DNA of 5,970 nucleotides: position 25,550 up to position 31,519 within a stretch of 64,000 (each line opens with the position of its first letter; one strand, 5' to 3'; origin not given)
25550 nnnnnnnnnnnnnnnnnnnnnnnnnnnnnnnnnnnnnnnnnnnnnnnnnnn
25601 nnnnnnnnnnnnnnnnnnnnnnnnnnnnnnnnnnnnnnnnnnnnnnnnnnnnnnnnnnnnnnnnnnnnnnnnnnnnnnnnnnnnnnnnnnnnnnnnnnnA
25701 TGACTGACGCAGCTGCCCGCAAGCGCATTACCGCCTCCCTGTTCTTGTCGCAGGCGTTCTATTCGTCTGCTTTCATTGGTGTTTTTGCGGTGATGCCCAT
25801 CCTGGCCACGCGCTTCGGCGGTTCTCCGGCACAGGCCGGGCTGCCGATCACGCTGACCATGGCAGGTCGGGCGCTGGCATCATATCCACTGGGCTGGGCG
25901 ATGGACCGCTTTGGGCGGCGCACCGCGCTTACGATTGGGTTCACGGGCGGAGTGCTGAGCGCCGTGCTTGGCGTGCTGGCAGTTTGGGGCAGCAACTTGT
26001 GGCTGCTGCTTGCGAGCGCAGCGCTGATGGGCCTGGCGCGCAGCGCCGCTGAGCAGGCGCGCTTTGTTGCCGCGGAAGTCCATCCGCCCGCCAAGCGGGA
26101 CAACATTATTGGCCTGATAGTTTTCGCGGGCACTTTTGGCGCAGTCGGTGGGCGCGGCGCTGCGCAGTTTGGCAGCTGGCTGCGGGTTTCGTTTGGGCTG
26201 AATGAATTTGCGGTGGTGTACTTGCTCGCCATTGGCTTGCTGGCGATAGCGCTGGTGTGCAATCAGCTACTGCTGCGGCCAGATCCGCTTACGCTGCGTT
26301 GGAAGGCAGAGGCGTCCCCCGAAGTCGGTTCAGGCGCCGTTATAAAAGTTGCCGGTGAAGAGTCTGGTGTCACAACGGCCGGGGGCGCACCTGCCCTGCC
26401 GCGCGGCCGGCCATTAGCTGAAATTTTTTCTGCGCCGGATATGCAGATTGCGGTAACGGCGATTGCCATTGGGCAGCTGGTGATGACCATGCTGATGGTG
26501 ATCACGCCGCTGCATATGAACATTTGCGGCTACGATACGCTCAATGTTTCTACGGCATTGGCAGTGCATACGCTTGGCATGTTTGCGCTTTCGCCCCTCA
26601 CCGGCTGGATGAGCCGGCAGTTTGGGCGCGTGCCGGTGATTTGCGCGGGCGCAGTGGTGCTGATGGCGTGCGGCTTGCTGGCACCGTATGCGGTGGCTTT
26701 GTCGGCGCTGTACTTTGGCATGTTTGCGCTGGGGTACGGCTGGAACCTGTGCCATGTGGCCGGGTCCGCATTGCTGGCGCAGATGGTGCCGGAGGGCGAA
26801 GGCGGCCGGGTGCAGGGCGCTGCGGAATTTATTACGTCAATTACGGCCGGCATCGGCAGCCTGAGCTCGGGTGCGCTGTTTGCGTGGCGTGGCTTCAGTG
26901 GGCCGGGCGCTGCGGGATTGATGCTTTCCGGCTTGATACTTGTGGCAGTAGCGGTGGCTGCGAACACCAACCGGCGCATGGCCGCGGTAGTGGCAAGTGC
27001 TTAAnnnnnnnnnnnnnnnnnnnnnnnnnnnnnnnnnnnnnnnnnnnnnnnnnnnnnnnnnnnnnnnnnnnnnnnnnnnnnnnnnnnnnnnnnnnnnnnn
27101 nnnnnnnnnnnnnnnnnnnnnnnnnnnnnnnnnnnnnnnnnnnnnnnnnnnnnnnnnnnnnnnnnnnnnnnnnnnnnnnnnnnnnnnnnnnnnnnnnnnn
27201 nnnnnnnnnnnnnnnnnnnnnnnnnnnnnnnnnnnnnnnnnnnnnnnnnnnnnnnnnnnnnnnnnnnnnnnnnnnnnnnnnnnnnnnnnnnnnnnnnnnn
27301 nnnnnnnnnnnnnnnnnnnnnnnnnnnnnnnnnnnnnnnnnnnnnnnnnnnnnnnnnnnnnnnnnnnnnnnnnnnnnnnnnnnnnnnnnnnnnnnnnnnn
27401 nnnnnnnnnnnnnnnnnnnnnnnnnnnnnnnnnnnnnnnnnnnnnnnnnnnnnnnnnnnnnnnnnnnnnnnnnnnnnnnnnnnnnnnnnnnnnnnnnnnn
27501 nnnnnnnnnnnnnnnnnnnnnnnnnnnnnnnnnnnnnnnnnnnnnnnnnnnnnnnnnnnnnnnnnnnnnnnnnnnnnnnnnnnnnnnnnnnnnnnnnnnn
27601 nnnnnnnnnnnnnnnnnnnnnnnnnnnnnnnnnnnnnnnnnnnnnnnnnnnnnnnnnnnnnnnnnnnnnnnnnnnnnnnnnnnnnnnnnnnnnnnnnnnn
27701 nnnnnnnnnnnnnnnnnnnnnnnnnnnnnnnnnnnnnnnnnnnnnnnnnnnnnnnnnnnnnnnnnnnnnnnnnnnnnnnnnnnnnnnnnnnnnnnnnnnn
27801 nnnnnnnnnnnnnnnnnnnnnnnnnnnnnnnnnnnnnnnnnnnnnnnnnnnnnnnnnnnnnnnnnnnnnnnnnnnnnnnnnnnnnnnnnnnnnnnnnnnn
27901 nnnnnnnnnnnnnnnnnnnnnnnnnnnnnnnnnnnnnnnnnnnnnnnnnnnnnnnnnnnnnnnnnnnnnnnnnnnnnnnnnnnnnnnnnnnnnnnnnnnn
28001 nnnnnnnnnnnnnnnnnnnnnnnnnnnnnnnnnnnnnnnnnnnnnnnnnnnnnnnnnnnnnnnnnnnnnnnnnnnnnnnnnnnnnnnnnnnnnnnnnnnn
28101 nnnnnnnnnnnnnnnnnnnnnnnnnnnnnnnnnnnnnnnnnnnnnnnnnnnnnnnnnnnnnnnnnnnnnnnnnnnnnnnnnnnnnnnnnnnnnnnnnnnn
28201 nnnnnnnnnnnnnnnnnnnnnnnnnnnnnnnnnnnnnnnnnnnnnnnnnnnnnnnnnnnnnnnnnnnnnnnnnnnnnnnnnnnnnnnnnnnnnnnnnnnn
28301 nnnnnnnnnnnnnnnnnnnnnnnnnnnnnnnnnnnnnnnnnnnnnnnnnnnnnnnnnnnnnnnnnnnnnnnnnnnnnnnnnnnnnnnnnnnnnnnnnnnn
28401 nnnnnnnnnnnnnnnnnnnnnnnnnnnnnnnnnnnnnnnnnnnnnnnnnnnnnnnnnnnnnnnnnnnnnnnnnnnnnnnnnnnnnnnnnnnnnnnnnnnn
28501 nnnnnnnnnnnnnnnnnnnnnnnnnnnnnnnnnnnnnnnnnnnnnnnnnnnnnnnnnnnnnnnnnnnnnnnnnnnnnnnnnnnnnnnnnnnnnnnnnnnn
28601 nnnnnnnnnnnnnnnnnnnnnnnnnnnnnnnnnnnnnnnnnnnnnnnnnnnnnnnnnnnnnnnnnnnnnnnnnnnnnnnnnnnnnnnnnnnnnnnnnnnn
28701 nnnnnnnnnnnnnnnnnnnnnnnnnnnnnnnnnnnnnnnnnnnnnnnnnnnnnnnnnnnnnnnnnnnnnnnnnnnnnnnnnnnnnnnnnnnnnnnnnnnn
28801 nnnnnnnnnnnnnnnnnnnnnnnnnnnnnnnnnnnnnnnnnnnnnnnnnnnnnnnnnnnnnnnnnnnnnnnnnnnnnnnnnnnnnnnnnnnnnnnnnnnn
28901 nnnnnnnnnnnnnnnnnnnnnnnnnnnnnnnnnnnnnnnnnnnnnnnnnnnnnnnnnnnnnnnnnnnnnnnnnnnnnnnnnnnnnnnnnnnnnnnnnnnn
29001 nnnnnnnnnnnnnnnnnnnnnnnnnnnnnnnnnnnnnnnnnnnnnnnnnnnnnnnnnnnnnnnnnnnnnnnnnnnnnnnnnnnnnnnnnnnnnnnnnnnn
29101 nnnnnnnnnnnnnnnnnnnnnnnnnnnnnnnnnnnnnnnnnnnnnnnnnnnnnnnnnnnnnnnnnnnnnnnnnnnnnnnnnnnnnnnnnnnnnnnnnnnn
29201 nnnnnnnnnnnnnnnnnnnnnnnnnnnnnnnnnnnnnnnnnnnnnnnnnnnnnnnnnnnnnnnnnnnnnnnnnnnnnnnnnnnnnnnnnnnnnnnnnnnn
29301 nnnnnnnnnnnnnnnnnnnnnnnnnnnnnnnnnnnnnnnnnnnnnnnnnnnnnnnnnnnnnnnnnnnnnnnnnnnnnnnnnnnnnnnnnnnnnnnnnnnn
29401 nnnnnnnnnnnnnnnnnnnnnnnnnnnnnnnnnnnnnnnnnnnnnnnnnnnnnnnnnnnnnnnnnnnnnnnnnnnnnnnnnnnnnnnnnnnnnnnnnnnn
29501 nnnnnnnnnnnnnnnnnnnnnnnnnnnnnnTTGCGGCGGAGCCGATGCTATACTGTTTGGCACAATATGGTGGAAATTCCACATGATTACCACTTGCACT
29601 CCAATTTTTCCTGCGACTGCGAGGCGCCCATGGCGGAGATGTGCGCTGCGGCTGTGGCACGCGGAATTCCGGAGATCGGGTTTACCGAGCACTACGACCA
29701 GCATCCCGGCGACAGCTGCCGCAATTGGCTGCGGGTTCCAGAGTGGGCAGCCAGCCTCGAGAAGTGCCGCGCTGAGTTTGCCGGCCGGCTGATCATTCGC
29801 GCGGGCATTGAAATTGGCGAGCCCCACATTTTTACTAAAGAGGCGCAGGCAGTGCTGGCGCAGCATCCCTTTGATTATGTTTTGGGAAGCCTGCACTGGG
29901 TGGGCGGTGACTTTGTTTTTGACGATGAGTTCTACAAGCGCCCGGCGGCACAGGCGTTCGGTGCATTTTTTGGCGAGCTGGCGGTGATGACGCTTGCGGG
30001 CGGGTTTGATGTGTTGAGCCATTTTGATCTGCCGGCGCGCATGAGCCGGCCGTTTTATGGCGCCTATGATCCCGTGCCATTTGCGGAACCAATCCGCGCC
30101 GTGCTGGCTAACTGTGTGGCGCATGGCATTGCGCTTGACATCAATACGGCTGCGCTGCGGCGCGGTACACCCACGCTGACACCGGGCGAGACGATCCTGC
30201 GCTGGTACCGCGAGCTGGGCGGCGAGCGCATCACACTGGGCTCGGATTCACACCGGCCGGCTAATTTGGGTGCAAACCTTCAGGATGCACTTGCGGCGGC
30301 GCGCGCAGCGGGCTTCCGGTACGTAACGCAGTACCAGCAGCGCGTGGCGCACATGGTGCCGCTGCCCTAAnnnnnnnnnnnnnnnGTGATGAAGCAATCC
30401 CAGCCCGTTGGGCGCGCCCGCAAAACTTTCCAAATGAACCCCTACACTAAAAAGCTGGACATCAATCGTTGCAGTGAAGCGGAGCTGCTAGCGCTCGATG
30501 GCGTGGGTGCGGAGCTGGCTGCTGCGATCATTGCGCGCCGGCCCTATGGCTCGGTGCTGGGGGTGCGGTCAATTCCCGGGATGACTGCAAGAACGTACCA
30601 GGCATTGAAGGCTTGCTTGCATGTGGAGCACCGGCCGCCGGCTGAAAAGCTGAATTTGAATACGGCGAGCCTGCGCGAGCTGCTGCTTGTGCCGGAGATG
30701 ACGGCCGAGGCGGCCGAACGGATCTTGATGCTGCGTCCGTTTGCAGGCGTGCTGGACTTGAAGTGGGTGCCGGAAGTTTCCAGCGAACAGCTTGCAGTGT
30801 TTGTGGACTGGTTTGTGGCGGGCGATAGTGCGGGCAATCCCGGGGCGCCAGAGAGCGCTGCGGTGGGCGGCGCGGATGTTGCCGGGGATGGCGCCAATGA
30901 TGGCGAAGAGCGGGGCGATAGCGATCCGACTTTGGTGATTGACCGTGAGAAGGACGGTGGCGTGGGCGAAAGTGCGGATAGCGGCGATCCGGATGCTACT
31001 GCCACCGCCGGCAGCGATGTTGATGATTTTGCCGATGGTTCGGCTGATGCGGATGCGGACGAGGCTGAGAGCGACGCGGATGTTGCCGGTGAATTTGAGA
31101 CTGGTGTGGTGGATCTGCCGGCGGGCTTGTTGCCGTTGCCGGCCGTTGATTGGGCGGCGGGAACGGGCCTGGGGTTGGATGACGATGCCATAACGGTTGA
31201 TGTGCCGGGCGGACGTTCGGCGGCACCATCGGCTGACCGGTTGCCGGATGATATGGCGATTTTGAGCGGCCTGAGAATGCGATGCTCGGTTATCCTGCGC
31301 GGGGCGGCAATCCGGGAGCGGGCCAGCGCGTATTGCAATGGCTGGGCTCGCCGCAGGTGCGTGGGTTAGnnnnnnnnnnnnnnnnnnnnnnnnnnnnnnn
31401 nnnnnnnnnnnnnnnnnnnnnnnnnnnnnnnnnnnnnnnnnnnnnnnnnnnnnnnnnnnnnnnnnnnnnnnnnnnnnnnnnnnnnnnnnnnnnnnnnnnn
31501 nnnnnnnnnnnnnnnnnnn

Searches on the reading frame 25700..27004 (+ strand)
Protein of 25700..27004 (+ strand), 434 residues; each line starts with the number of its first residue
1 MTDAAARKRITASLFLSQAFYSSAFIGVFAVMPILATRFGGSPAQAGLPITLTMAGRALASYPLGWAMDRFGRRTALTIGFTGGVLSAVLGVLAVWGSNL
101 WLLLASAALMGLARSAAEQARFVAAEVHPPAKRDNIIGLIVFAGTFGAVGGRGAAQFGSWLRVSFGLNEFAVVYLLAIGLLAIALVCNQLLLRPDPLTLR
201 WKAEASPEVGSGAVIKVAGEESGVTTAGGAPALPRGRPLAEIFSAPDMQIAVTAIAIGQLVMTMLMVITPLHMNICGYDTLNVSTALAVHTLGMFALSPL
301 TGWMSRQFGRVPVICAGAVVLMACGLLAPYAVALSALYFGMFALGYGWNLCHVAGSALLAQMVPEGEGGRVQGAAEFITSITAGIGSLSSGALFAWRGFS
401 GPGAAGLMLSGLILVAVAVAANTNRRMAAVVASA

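Call 22: search_protein_families(library=ncbifam, proteins=[window:25700-27004:+], max_evalue=0.00001)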
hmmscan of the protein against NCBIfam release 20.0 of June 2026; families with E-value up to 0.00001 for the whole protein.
window:25700-27004:+ (434 aa): 5 families
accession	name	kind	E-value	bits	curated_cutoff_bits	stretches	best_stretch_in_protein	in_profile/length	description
TIGR00900.1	2A0121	subfamily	4.4e-12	46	319.6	1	248-395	211-361/364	H+ Antiporter protein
TIGR00880.1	2_A_01_02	superfamily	9.4e-10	38.8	131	1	286-419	3-136/141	multidrug resistance protein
TIGR00895.1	2A0115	subfamily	2.1e-08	33.5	418.55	1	6-151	247-390/398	aromatic acid/H+ symport family MFS transporter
NF007782.0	PRK10473.1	subfamily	1.2e-06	27.9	417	1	282-371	39-128/394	MdtL family multidrug efflux MFS transporter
TIGR00898.1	2A0119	subfamily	1.6e-06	27.2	550.75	1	44-149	126-229/506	cation transport protein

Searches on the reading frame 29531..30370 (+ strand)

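Call 8: search_protein_families(library=pfam, proteins=[window:29531-30370:+], max_evalue=0.01)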
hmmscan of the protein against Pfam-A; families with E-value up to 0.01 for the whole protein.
window:29531-30370:+ (279 aa): 1 family
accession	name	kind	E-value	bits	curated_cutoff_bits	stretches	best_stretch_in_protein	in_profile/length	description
PF02811.25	PHP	-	4.9e-19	69.7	26.4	1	19-207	1-164/164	PHP domain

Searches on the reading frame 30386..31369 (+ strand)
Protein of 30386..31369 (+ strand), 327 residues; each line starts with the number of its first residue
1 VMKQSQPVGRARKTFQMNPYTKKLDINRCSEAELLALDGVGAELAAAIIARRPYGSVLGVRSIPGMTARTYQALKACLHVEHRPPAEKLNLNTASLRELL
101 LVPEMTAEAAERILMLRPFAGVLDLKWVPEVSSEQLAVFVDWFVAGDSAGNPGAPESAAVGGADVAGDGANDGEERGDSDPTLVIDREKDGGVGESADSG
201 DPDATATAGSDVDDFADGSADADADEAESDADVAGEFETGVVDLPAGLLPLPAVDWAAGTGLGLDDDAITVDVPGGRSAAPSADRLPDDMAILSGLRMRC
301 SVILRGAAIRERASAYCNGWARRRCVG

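Call 8: search_protein_families(library=pfam, proteins=[window:30386-31369:+], max_evalue=0.01)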
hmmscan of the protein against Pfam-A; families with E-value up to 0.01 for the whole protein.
window:30386-31369:+ (327 aa): 4 families
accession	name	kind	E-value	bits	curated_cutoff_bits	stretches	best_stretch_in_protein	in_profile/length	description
PF12836.13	HHH_3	-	2.5e-16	60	27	2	22-76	4-62/65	Helix-hairpin-helix motif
PF06514.17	PsbU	-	1.8e-10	41.1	24.5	1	20-76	11-67/93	Photosystem II 12 kDa extrinsic protein (PsbU)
PF00633.29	HHH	-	4.4e-07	29.9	24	1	25-49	4-28/30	Helix-hairpin-helix motif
PF03934.19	T2SSK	-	0.00032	21.5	24.2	0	89-128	1-44/63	Type II secretion system (T2SS), protein K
